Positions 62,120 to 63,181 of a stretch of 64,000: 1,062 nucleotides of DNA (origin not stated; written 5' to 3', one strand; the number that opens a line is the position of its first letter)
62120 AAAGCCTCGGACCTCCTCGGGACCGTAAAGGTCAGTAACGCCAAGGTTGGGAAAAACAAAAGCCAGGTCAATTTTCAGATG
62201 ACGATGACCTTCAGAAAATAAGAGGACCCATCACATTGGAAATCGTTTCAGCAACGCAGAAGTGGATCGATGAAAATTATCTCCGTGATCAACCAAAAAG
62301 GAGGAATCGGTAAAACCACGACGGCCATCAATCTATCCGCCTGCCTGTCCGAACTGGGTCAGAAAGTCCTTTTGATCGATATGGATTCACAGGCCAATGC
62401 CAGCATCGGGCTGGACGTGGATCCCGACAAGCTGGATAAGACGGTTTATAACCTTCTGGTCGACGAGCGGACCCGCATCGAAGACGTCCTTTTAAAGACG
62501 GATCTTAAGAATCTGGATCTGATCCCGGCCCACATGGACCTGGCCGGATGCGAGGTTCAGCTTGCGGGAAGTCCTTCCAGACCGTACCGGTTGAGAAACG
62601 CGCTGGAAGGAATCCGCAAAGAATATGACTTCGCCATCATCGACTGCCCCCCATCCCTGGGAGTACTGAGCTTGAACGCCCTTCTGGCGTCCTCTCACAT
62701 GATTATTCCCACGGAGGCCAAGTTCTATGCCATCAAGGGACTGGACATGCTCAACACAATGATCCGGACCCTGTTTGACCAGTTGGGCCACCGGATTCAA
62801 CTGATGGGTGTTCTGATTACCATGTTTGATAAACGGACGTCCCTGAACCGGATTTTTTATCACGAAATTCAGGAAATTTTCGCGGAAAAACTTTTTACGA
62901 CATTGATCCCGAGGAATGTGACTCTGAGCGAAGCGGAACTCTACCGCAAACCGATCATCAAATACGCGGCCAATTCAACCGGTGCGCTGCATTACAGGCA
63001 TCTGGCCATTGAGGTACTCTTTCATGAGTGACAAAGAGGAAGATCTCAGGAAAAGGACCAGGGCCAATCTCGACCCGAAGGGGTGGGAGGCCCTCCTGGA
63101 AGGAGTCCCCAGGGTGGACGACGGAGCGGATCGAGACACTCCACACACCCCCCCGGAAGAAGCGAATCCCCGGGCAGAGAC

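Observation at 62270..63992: Candidate T2SS-positioning system: orphan Soj/ParA between gspL and gspM, and a GspM with a ParB-like activator peptide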

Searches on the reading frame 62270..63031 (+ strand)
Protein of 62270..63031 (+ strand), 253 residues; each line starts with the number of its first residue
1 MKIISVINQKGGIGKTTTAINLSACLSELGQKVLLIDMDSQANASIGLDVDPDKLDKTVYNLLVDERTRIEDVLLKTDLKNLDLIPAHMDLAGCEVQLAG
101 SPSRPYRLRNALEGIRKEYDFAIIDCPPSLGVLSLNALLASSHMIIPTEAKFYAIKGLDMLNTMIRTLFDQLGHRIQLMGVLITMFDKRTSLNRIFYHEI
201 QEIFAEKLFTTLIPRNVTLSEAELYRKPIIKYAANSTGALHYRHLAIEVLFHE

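Call 3: search_protein_families(library=pfam, proteins=[window:62270-63031:+], max_evalue=0.01)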
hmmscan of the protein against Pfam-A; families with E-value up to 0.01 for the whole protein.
window:62270-63031:+ (253 aa): 9 families
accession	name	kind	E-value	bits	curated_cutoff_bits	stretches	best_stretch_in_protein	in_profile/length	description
PF13614.12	AAA_31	-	5.8e-61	205.9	27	1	1-176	1-175/177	AAA domain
PF01656.29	CbiA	-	5.6e-24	84.9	25.4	1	4-229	1-125/125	CobQ/CobB/MinD/ParA nucleotide binding domain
PF06564.18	CBP_BcsQ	-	2.3e-12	47.4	21.3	1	1-247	1-231/234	Cellulose biosynthesis protein BcsQ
PF00142.24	Fer4_NifH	-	1.8e-11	44.5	25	1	7-75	5-70/271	4Fe-4S iron sulfur cluster binding proteins, NifH/frxC family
PF09140.17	MipZ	-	3.5e-10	40.1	20.7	1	3-152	2-133/262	ATPase MipZ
PF10609.15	ParA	-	1.9e-09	37.7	27.1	1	2-39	4-41/246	NUBPL iron-transfer P-loop NTPase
PF02374.21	ArsA_ATPase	-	1.2e-06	28.4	24.3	1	6-134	5-140/305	Anion-transporting ATPase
PF07015.17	VirC1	-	0.00053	19.8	24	1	1-40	1-40/231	VirC1 protein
PF00448.28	SRP54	-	0.0093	16.1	22.7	0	12-44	11-43/196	SRP54-type protein, GTPase domain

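Call 4: search_protein_families(library=ncbifam, proteins=[window:62270-63031:+], max_evalue=0.01)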
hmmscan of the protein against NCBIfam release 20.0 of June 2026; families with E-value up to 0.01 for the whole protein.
window:62270-63031:+ (253 aa): 32 families (the best 25 are shown)
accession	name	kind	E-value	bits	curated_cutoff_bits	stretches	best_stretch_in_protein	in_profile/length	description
TIGR03453.1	partition_RepA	equivalog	3.2e-33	115.1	348.45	1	2-229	105-350/387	plasmid partitioning protein RepA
TIGR01969.1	minD_arch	subfamily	4.2e-29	101.5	201.75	1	3-249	2-230/251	cell division ATPase MinD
NF041283.1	PrgP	equivalog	3.4e-26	92.2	400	1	3-216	4-225/297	ParA superfamily DNA segregation protein PrgP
NF041546.1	ParA_partition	equivalog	1.3e-24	86.8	180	2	3-54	1-52/203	ParA family partition ATPase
NF010443.0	PRK13869.1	subfamily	9.5e-22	77.3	446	1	2-225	122-363/405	plasmid-partitioning protein RepA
NF010259.0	PRK13705.1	equivalog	4.2e-16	58.9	725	1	3-172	108-288/388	plasmid-partitioning protein SopA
TIGR01968.1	minD_bact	equivalog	5.3e-16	58.7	212.9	1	2-245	2-232/261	septum site-determining protein MinD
TIGR03371.1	cellulose_yhjQ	equivalog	4.8e-15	55.7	157.85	1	1-247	1-239/246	cellulose biosynthesis protein BcsQ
TIGR01287.1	nifH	equivalog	3.5e-13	49.5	394.35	2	7-74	5-73/275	nitrogenase iron protein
TIGR01007.1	eps_fam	subfamily_domain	6.7e-13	48.6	108.05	1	1-134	17-142/204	polysaccharide biosynthesis tyrosine autokinase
NF009701.0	PRK13230.1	subfamily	1.5e-12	47.2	350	2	7-83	6-83/291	nitrogenase reductase-like protein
TIGR03018.1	pepcterm_TyrKin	hypoth_equivalog_domain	2.1e-12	46.8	230.65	1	3-136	37-166/207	XrtA-associated tyrosine autokinase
NF033200.1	F430_CfbC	exception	4.1e-12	46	402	1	7-74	5-71/260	Ni-sirohydrochlorin a,c-diamide reductive cyclase ATP-dependent reductase subunit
NF008568.0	PRK11519.1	equivalog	8.6e-09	34.1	1068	1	11-191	536-704/720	tyrosine-protein kinase Wzc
TIGR01281.1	DPOR_bchL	equivalog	9.4e-08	31.7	345.15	1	6-73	4-68/268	ferredoxin:protochlorophyllide reductase (ATP-dependent) iron-sulfur ATP-binding protein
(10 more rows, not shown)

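Call 21: find_homologous_proteins(query=window:62270-63031:+, max_evalue=1e-40)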
Query window:62270-63031:+ (253 aa): 7685 proteins with E <= 1e-40 among 8000 candidates; the best 120 are listed.
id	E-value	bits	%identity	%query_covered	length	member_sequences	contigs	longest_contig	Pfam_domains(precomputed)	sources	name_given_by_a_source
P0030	1.2e-160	550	100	100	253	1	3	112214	PF00142.25,PF10609.16,PF01656.30,PF13614.13,PF09140.18,PF06564.19,PF02374.22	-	-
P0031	2.6e-126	438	77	100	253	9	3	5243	PF00142.25,PF10609.16,PF01656.30,PF13614.13,PF09140.18,PF06564.19,PF02374.22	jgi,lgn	jgi:chromosome partitioning protein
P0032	3.5e-125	434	76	100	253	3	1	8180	PF00142.25,PF10609.16,PF01656.30,PF13614.13,PF09140.18,PF06564.19,PF02374.22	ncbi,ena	-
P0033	1.9e-123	429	76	100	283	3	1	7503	PF00142.25,PF10609.16,PF01656.30,PF13614.13,PF09140.18,PF06564.19,PF02374.22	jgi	-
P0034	6.1e-123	427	75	100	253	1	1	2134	PF00142.25,PF10609.16,PF01656.30,PF13614.13,PF09140.18,PF06564.19,PF02374.22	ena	-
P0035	7.7e-123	427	75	100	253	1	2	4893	PF00142.25,PF10609.16,PF01656.30,PF13614.13,PF09140.18,PF06564.19,PF02374.22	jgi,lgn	jgi:chromosome partitioning protein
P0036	1.2e-122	426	76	100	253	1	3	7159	PF00142.25,PF10609.16,PF01656.30,PF13614.13,PF09140.18,PF06564.19,PF02374.22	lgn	-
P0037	3.9e-122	424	74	100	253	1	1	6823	PF00142.25,PF10609.16,PF01656.30,PF13614.13,PF09140.18,PF06564.19,PF02374.22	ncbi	-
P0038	4.8e-122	424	74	100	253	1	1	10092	PF00142.25,PF10609.16,PF01656.30,PF13614.13,PF07015.18,PF09140.18,PF06564.19,PF02374.22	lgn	-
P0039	2.2e-121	422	75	100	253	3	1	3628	PF00142.25,PF10609.16,PF01656.30,PF13614.13,PF09140.18,PF06564.19,PF02374.22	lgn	-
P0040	3.3e-121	421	75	99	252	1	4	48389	PF00142.25,PF10609.16,PF01656.30,PF13614.13,PF09140.18,PF06564.19,PF02374.22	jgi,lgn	jgi:chromosome partitioning protein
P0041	1.0e-119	416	74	100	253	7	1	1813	PF00142.25,PF10609.16,PF01656.30,PF13614.13,PF09140.18,PF06564.19,PF02374.22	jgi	-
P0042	6.0e-118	411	73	100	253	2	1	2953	PF00142.25,PF10609.16,PF01656.30,PF13614.13,PF09140.18,PF06564.19,PF02374.22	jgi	jgi:chromosome partitioning protein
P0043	7.0e-118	410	72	99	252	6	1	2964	PF00142.25,PF10609.16,PF01656.30,PF13614.13,PF09140.18,PF06564.19,PF02374.22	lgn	-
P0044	5.0e-117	408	71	100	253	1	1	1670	PF00142.25,PF10609.16,PF01656.30,PF13614.13,PF09140.18,PF06564.19,PF02374.22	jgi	jgi:chromosome partitioning protein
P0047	5.0e-85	303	55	96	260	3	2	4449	PF00142.25,PF10609.16,PF01656.30,PF13614.13,PF07015.18,PF09140.18,PF06564.19,PF02374.22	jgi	-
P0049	3.4e-71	258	49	99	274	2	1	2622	PF10609.16,PF01656.30,PF13614.13,PF09140.18,PF06564.19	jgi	jgi:chromosome partitioning protein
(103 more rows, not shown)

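Call 22: search_solved_structures(query=window:62270-63031:+, max_evalue=1e-20, show_alignments=3)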
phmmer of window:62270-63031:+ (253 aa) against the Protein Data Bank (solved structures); distinct sequences matched with E-value up to 1e-20: 10.
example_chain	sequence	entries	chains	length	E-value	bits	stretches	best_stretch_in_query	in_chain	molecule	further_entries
8ray_B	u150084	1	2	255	1.9e-61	210.9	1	2-249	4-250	ParA family protein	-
1wcv_1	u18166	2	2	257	1.9e-52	181.4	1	4-250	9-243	SEGREGATION PROTEIN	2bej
2bek_A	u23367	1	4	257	2.5e-51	177.7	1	4-250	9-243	SEGREGATION PROTEIN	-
6iub_A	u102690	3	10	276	6.4e-48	166.6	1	2-250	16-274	SpoOJ regulator (Soj)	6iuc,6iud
8jmj_A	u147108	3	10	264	7.1e-47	163.1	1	2-250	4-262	SpoOJ regulator (Soj)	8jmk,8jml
4pfs_A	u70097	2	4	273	6e-43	150.3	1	2-252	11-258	Cobyrinic Acid a,c-diamide synthase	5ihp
5if9_A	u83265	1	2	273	6.1e-43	150.3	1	2-252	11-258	Cobyrinic Acid a,c-diamide synthase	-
3k9g_A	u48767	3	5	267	4.8e-23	85.2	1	2-169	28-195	PF-32 protein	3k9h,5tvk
1ion_A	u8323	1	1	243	8.4e-23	84.4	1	2-249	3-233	PROBABLE CELL DIVISION INHIBITOR MIND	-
1g3q_A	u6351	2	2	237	2e-21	79.8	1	2-249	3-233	CELL DIVISION INHIBITOR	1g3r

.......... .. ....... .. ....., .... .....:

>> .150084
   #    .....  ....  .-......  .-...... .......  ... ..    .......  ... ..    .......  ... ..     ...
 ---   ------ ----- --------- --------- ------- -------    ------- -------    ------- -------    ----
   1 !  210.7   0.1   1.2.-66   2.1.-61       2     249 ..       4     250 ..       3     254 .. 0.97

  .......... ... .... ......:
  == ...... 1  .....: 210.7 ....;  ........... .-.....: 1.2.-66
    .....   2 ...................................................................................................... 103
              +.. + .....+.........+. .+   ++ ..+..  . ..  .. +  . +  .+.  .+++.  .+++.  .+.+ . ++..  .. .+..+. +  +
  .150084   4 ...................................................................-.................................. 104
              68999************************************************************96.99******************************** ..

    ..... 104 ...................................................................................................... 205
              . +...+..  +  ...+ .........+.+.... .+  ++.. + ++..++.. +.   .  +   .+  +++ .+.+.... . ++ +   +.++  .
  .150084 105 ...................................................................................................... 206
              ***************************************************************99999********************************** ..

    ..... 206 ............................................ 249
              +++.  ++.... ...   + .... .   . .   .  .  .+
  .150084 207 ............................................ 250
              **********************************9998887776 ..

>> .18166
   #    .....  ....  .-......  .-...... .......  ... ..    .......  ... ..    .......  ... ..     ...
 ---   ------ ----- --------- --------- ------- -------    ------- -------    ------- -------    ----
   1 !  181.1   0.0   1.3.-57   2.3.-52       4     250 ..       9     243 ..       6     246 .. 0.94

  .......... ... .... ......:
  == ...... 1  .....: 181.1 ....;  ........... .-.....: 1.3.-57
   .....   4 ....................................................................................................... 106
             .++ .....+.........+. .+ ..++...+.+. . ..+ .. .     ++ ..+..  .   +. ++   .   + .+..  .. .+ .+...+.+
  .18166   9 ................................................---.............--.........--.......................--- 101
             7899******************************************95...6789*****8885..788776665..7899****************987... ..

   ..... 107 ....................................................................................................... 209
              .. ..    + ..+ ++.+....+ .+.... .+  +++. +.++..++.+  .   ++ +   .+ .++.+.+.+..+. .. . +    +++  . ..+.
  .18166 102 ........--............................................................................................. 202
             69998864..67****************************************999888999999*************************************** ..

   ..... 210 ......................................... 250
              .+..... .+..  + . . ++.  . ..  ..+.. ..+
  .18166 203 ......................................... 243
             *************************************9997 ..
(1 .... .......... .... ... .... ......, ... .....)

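Call 26: find_encoding_contigs(protein=P0047, flank=5000, max_places=2)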
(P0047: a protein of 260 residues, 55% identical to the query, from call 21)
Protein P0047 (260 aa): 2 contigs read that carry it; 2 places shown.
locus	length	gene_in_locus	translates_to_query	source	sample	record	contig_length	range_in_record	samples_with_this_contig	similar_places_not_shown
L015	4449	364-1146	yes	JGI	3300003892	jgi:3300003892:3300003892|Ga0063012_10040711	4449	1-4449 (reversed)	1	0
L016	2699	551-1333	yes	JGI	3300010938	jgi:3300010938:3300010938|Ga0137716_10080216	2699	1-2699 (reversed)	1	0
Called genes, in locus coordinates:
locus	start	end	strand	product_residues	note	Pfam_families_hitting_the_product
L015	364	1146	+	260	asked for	PF00142:Fer4_NifH, PF01656:CbiA, PF02374:ArsA_ATPase, PF06564:CBP_BcsQ, PF07015:VirC1 (faint), PF09140:MipZ, PF10609:ParA, PF13614:AAA_31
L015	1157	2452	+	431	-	-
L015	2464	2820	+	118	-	-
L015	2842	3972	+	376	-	PF00586:AIRS, PF02769:AIRS_C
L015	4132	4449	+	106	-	?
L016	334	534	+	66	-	PF13411:MerR_1, PF00376:MerR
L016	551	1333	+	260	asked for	PF00142:Fer4_NifH, PF01656:CbiA, PF02374:ArsA_ATPase, PF06564:CBP_BcsQ, PF07015:VirC1 (faint), PF09140:MipZ, PF10609:ParA, PF13614:AAA_31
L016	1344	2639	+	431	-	-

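Call 46: search_protein_families(library=pfam, proteins=[L015:1157-2452:+, L015:2464-2820:+], max_evalue=1)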
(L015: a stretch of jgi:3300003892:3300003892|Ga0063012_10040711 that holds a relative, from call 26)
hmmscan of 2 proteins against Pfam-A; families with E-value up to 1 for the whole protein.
L015:1157-2452:+ (431 aa): 2 families
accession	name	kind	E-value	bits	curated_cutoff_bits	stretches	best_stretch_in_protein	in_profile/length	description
PF01744.25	GLTT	-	0.055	13.7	21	0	49-72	1-24/28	GLTT repeat (6 copies)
PF08367.16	M16C_assoc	-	0.26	10.9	25.3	1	362-400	7-45/252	Peptidase M16C associated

L015:2464-2820:+ (118 aa): 0 families

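Call 54: search_solved_structures(query=window:62270-63031:+, max_evalue=1e-40, show_alignments=5)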
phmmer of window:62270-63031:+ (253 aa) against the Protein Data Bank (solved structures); distinct sequences matched with E-value up to 1e-40: 7.
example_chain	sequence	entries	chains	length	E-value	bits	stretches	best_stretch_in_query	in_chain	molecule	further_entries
8ray_B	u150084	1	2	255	1.9e-61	210.9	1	2-249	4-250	ParA family protein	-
1wcv_1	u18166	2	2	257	1.9e-52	181.4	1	4-250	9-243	SEGREGATION PROTEIN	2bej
2bek_A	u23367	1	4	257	2.5e-51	177.7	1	4-250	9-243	SEGREGATION PROTEIN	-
6iub_A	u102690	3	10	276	6.4e-48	166.6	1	2-250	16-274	SpoOJ regulator (Soj)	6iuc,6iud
8jmj_A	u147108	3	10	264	7.1e-47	163.1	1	2-250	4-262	SpoOJ regulator (Soj)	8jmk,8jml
4pfs_A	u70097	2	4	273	6e-43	150.3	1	2-252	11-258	Cobyrinic Acid a,c-diamide synthase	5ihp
5if9_A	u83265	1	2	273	6.1e-43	150.3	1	2-252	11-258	Cobyrinic Acid a,c-diamide synthase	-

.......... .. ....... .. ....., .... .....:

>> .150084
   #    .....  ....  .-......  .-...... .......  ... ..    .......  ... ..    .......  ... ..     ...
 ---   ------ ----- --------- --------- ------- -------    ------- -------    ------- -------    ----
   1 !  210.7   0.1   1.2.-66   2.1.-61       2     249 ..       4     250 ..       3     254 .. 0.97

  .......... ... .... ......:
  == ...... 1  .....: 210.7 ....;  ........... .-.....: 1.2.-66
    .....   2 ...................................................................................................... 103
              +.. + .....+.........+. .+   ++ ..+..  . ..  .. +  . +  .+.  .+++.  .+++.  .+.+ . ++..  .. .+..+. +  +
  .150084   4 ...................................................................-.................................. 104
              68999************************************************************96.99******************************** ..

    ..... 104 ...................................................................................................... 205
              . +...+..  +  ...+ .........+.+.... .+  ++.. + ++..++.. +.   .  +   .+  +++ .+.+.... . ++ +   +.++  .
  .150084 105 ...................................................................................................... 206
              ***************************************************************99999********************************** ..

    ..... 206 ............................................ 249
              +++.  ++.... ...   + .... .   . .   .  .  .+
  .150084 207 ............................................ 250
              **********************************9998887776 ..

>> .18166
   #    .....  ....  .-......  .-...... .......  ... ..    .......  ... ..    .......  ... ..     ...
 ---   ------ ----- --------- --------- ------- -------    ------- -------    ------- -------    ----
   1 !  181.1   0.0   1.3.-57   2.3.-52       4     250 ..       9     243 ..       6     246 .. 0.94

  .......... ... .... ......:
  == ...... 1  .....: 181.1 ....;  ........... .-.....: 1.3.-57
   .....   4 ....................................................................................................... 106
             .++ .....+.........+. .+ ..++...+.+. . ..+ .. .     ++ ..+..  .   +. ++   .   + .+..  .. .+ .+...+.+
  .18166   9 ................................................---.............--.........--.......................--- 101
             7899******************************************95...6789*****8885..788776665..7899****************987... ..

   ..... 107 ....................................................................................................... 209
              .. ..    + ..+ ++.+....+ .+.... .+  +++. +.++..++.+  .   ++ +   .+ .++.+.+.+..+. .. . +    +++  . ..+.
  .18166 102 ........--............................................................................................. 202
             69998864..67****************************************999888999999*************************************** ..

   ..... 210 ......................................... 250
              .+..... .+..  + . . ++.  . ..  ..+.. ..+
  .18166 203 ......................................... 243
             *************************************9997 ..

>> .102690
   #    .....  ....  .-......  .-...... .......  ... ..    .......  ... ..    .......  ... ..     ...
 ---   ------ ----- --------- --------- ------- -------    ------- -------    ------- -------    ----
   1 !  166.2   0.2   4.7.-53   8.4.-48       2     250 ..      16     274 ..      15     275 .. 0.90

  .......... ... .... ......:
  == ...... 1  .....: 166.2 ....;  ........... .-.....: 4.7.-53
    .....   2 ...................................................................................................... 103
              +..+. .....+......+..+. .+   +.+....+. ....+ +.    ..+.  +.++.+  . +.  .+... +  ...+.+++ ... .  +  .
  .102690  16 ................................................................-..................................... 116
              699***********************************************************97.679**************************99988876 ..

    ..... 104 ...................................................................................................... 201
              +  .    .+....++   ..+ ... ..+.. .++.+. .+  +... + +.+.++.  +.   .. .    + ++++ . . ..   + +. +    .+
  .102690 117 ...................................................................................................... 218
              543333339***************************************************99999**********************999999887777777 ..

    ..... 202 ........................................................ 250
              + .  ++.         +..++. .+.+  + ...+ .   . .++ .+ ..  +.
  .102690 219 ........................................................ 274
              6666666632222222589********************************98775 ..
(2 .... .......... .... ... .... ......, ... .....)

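Call 69: search_protein_families(library=phrogs, proteins=[L015:1157-2452:+, L015:364-1146:+, window:62270-63031:+], max_evalue=0.01)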
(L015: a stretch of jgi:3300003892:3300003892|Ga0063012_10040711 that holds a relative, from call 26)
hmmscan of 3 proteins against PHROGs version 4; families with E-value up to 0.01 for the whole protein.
L015:1157-2452:+ (431 aa): 0 families

L015:364-1146:+ (260 aa): 2 families
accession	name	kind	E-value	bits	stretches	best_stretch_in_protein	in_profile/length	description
phrog_164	-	DNA, RNA and nucleotide metabolism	2.9e-66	225.5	1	1-256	224-476/500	ParA-like partition protein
phrog_19408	-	unknown function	0.0016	17.8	1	12-132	537-649/721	-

window:62270-63031:+ (253 aa): 2 families
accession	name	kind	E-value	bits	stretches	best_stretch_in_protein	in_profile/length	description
phrog_164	-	DNA, RNA and nucleotide metabolism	7.7e-59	201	1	1-250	224-470/500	ParA-like partition protein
phrog_19408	-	unknown function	2.8e-05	23.6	1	12-132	537-649/721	-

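Call 76: find_encoding_contigs(protein=P0049, flank=3000, max_places=2)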
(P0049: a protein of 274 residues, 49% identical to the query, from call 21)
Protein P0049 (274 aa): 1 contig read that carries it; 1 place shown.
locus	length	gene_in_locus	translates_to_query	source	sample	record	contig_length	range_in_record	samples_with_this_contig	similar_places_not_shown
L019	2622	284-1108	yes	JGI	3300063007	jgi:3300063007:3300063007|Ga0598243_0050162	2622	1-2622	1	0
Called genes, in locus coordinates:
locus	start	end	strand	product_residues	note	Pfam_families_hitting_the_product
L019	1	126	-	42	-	?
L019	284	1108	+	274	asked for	PF06564:CBP_BcsQ (faint), PF10609:ParA, PF13614:AAA_31, PF01656:CbiA, PF09140:MipZ (faint)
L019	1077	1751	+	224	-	-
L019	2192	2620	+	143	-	?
